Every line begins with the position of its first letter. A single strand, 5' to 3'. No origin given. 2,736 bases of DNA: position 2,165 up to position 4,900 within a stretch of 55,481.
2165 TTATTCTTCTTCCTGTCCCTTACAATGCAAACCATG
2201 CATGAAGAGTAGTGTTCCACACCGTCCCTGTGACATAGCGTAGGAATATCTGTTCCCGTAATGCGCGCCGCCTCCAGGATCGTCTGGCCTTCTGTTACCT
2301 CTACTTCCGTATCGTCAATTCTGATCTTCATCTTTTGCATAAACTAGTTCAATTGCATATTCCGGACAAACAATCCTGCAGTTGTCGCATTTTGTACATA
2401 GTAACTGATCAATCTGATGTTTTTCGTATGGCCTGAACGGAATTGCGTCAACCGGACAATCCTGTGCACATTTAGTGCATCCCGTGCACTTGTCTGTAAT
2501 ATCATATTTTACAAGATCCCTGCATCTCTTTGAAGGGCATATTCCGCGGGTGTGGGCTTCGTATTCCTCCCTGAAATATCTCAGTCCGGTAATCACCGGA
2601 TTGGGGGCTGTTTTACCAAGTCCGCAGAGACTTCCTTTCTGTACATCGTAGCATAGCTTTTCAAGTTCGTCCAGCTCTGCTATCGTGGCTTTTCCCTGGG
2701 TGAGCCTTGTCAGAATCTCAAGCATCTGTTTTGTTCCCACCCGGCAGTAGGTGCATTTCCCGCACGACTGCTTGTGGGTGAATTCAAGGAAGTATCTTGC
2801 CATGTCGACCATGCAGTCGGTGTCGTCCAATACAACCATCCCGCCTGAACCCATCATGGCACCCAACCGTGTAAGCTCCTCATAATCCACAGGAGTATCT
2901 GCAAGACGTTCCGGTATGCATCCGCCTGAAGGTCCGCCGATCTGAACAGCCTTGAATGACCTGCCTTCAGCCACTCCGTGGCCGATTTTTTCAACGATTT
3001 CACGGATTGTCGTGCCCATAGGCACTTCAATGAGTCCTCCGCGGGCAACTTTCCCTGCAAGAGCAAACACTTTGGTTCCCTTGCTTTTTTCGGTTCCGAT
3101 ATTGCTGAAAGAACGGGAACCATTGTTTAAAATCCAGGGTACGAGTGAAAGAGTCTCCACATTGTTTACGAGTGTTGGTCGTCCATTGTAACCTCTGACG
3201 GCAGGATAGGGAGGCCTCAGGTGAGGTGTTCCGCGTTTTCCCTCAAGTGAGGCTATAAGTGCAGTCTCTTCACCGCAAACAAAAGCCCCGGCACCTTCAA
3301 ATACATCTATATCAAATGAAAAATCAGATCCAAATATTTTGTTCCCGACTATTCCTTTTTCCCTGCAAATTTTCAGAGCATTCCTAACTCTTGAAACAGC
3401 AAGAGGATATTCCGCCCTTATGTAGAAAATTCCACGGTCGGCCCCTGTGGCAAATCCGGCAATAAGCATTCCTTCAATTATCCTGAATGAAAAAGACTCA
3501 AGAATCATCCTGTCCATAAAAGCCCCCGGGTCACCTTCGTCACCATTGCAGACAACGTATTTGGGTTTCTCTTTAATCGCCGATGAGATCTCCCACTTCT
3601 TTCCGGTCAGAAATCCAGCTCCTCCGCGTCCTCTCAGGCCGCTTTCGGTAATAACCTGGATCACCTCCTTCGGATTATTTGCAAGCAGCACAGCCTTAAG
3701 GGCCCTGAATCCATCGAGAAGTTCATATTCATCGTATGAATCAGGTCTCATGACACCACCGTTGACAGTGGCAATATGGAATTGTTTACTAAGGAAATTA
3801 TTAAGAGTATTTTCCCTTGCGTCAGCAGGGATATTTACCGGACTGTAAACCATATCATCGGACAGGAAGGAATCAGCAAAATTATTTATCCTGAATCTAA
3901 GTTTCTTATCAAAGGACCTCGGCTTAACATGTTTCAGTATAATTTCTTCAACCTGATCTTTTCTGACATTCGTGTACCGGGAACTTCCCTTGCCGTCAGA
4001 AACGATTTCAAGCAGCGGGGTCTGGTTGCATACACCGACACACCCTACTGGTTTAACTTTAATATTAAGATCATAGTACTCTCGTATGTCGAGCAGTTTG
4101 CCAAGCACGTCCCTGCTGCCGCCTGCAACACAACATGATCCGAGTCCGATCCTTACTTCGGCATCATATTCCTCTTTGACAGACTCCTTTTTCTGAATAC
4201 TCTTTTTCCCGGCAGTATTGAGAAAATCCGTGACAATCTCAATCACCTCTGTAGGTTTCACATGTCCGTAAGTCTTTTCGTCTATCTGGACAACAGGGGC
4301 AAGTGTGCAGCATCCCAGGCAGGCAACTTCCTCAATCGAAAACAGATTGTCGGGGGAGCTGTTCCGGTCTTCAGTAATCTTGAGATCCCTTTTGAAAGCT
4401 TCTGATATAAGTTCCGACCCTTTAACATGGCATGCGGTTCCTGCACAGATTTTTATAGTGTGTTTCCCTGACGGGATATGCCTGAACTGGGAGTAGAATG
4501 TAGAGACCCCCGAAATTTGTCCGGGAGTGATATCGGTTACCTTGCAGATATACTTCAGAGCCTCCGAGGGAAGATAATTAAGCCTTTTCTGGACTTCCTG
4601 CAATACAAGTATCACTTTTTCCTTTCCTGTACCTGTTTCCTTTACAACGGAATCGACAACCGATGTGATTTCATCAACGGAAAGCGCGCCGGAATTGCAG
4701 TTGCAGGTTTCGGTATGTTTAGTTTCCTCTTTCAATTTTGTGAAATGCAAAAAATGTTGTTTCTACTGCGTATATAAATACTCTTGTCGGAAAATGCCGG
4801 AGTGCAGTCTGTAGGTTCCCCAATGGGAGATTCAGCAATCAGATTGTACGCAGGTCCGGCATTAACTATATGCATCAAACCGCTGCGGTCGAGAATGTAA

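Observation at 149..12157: Ten-gene translationally coupled operon: cytoplasmic NADH diaphorase, polytopic Fe-S protein, Tat ferredoxin and periplasmic propellers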

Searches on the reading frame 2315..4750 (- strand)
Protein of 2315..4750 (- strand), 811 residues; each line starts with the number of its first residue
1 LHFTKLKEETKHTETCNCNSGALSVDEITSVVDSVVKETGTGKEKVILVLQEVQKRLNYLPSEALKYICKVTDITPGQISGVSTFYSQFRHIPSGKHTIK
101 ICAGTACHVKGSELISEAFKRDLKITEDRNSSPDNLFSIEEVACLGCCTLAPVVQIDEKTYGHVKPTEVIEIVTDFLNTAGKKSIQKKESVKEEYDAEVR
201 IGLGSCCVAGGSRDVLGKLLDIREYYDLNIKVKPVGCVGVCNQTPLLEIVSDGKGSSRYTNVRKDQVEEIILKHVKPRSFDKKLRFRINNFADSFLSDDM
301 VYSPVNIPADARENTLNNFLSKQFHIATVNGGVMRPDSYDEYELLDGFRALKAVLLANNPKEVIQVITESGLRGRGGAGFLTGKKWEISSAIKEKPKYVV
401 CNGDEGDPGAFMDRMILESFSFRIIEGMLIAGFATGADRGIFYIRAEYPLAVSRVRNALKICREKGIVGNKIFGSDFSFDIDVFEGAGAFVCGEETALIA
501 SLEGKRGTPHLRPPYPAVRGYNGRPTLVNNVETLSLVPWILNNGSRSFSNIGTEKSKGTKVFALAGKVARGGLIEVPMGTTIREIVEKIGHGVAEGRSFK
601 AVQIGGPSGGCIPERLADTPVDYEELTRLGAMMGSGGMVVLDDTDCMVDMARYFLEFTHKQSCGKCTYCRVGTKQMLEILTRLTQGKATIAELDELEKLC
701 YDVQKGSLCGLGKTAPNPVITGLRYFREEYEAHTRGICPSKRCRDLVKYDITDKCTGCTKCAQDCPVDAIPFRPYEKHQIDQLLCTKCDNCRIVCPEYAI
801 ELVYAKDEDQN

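Call 5: search_protein_families(library=pfam, proteins=[window:2315-4750:-], max_evalue=0.01)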
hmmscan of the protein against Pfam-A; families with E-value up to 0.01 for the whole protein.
window:2315-4750:- (811 aa): 11 families
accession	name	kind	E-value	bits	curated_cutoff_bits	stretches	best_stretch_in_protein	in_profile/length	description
PF01257.25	2Fe-2S_thioredx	-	8.9e-47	159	24.8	2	34-175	3-143/145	Thioredoxin-like [2Fe-2S] ferredoxin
PF01512.22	Complex1_51K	-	5.9e-42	143.5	31.2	1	367-538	1-149/150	Nuo51 FMN-binding domain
PF10589.14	NADH_4Fe-4S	-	2.5e-32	111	23.5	1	649-733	1-85/85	NADH-ubiquinone oxidoreductase-F iron-sulfur binding region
PF14697.11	Fer4_21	-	6.6e-08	33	35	1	753-801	6-58/59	4Fe-4S dicluster domain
PF00037.32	Fer4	-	1.3e-06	28.4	21.1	2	751-770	4-23/24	4Fe-4S binding domain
PF12838.12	Fer4_7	-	1.4e-06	29.1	27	1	754-797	1-50/52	4Fe-4S dicluster domain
PF10531.15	SLBB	-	1.5e-05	25.2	27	1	562-610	2-53/55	SLBB domain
PF13237.11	Fer4_10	-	0.00032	21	25.5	1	750-796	4-53/53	4Fe-4S dicluster domain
PF13187.11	Fer4_9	-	0.001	19.5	27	1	754-800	1-52/52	4Fe-4S dicluster domain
PF12837.12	Fer4_6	-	0.0016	18.7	25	1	752-770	6-24/24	4Fe-4S binding domain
PF07845.16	DUF1636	-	0.0029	18.5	31.6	0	229-273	41-85/117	Protein of unknown function (DUF1636)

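Call 6: search_protein_families(library=ncbifam, proteins=[window:2315-4750:-], max_evalue=0.01)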
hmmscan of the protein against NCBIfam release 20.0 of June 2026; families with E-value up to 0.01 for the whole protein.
window:2315-4750:- (811 aa): 49 families (the best 25 are shown)
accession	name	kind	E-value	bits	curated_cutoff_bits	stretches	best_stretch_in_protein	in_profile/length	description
TIGR01959.1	nuoF_fam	equivalog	1.2e-133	445.5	558.65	1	337-733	12-409/410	NADH-quinone oxidoreductase subunit NuoF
NF010120.0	PRK13596.1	equivalog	1.4e-102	343.4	389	1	354-735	34-418/433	NADH-quinone oxidoreductase subunit NuoF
NF008436.0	PRK11278.1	equivalog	3e-99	332.9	749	1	338-734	26-426/448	NADH-quinone oxidoreductase subunit NuoF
NF005722.0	PRK07539.1-2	equivalog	7e-39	133.4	141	1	30-174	11-154/157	NADH-quinone oxidoreductase subunit NuoE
NF004638.0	PRK05988.1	equivalog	1e-33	116.3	198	1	28-175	10-156/159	formate dehydrogenase subunit gamma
TIGR01958.1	nuoE_fam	subfamily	1.5e-32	112.8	142.4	1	43-176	15-147/148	NADH-quinone oxidoreductase subunit NuoE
NF005747.0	PRK07571.1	equivalog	2.9e-32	111.7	224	1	14-177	7-169/173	bidirectional hydrogenase complex protein HoxE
NF005725.0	PRK07539.1-5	equivalog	1.5e-29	102.9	220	1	43-176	37-171/174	NADH-quinone oxidoreductase subunit NuoE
NF005724.0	PRK07539.1-4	equivalog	3.3e-22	79.5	280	1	43-183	39-179/240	NADH-quinone oxidoreductase subunit NuoE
NF005721.0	PRK07539.1-1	equivalog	8.8e-21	74.4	308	1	49-177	51-178/292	NADH-quinone oxidoreductase subunit NuoE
NF009040.0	PRK12373.1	equivalog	8.1e-19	68.6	514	1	43-207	36-198/400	NADH-quinone oxidoreductase subunit E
NF005723.0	PRK07539.1-3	equivalog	4.4e-17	62.4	226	1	45-170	25-149/158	NADH-quinone oxidoreductase subunit NuoE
NF003454.1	PRK05035.1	equivalog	6.7e-11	41.4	345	1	357-461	120-221/556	electron transport complex subunit RsxC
NF041612.1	fdxn_Clost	equivalog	1.4e-10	41.6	150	1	206-278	23-94/102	2Fe-2S ferredoxin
TIGR01944.1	rnfB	subfamily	3.5e-10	39.8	68.7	1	751-808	111-168/190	RnfABCDGE type electron transport complex subunit B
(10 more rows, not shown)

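Call 23: search_solved_structures(query=window:2315-4750:-, max_evalue=1e-20)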
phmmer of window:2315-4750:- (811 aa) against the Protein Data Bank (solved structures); distinct sequences matched with E-value up to 1e-20: 86 (the best 60 are shown).
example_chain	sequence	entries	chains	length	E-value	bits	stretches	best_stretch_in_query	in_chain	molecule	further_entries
8oh5_B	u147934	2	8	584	1.6e-201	674.8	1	319-796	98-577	NAD-reducing hydrogenase subunit HoxF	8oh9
9n5u_B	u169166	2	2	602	9.4e-200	668.9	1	317-808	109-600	NfnB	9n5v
9bov_B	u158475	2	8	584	1.2e-196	658.7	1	198-799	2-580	NADH dehydrogenase (Quinone)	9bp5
7q4v_B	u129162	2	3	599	2.2e-177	595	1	318-798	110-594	Iron hydrogenase HydB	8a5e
7t2r_B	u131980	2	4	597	4.7e-176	590.5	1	319-800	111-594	NiFe hydrogenase subunit B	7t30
7q4w_B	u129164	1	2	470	5.7e-169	567.1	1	339-798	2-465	Iron hydrogenase HydB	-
7p5h_B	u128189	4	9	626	2.7e-162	545.1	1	318-803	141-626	Fe-hydrogenase, subunit beta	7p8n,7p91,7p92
8a6t_B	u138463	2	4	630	4.3e-161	541.1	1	230-800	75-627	Electron bifurcating hydrogenase subunit HydB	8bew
9mqx_B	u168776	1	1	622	3.5e-155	521.5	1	198-800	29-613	NADH:ubiquinone oxidoreductase, NADH-binding (51 kD) subunit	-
6vw7_B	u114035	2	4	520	5.4e-114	385.3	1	319-730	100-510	NAD-dependent formate dehydrogenase beta subunit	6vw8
6tg9_B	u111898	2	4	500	1.3e-103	351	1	319-730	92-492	Formate dehydrogenase subunit beta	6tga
9wxb_C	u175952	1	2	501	4.4e-102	345.9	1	319-730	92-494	Formate dehydrogenase beta subunit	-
2fug_1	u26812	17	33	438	1.8e-100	340.6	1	340-739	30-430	NADH-quinone oxidoreductase chain 1 | NADH-QUINONE OXIDOREDUCTASE SUBUNIT 1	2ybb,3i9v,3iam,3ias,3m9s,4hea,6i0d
6hl2_B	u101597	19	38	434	3.8e-96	326.3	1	335-735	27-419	NADH-quinone oxidoreductase subunit F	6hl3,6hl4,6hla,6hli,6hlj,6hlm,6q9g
7q5y_C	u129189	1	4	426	3.9e-96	326.3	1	335-734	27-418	NADH-quinone oxidoreductase subunit F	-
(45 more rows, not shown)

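Call 77: search_solved_structures(query=window:2315-4750:-, max_evalue=1e-195, show_alignments=3)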
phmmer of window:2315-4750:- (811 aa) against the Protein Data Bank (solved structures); distinct sequences matched with E-value up to 1e-195: 3.
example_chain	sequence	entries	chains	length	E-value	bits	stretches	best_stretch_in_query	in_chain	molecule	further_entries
8oh5_B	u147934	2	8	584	1.6e-201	674.8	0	319-796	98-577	NAD-reducing hydrogenase subunit HoxF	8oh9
9n5u_B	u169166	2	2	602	9.4e-200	668.9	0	317-808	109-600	NfnB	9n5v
9bov_B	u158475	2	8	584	1.2e-196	658.7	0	198-799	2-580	NADH dehydrogenase (Quinone)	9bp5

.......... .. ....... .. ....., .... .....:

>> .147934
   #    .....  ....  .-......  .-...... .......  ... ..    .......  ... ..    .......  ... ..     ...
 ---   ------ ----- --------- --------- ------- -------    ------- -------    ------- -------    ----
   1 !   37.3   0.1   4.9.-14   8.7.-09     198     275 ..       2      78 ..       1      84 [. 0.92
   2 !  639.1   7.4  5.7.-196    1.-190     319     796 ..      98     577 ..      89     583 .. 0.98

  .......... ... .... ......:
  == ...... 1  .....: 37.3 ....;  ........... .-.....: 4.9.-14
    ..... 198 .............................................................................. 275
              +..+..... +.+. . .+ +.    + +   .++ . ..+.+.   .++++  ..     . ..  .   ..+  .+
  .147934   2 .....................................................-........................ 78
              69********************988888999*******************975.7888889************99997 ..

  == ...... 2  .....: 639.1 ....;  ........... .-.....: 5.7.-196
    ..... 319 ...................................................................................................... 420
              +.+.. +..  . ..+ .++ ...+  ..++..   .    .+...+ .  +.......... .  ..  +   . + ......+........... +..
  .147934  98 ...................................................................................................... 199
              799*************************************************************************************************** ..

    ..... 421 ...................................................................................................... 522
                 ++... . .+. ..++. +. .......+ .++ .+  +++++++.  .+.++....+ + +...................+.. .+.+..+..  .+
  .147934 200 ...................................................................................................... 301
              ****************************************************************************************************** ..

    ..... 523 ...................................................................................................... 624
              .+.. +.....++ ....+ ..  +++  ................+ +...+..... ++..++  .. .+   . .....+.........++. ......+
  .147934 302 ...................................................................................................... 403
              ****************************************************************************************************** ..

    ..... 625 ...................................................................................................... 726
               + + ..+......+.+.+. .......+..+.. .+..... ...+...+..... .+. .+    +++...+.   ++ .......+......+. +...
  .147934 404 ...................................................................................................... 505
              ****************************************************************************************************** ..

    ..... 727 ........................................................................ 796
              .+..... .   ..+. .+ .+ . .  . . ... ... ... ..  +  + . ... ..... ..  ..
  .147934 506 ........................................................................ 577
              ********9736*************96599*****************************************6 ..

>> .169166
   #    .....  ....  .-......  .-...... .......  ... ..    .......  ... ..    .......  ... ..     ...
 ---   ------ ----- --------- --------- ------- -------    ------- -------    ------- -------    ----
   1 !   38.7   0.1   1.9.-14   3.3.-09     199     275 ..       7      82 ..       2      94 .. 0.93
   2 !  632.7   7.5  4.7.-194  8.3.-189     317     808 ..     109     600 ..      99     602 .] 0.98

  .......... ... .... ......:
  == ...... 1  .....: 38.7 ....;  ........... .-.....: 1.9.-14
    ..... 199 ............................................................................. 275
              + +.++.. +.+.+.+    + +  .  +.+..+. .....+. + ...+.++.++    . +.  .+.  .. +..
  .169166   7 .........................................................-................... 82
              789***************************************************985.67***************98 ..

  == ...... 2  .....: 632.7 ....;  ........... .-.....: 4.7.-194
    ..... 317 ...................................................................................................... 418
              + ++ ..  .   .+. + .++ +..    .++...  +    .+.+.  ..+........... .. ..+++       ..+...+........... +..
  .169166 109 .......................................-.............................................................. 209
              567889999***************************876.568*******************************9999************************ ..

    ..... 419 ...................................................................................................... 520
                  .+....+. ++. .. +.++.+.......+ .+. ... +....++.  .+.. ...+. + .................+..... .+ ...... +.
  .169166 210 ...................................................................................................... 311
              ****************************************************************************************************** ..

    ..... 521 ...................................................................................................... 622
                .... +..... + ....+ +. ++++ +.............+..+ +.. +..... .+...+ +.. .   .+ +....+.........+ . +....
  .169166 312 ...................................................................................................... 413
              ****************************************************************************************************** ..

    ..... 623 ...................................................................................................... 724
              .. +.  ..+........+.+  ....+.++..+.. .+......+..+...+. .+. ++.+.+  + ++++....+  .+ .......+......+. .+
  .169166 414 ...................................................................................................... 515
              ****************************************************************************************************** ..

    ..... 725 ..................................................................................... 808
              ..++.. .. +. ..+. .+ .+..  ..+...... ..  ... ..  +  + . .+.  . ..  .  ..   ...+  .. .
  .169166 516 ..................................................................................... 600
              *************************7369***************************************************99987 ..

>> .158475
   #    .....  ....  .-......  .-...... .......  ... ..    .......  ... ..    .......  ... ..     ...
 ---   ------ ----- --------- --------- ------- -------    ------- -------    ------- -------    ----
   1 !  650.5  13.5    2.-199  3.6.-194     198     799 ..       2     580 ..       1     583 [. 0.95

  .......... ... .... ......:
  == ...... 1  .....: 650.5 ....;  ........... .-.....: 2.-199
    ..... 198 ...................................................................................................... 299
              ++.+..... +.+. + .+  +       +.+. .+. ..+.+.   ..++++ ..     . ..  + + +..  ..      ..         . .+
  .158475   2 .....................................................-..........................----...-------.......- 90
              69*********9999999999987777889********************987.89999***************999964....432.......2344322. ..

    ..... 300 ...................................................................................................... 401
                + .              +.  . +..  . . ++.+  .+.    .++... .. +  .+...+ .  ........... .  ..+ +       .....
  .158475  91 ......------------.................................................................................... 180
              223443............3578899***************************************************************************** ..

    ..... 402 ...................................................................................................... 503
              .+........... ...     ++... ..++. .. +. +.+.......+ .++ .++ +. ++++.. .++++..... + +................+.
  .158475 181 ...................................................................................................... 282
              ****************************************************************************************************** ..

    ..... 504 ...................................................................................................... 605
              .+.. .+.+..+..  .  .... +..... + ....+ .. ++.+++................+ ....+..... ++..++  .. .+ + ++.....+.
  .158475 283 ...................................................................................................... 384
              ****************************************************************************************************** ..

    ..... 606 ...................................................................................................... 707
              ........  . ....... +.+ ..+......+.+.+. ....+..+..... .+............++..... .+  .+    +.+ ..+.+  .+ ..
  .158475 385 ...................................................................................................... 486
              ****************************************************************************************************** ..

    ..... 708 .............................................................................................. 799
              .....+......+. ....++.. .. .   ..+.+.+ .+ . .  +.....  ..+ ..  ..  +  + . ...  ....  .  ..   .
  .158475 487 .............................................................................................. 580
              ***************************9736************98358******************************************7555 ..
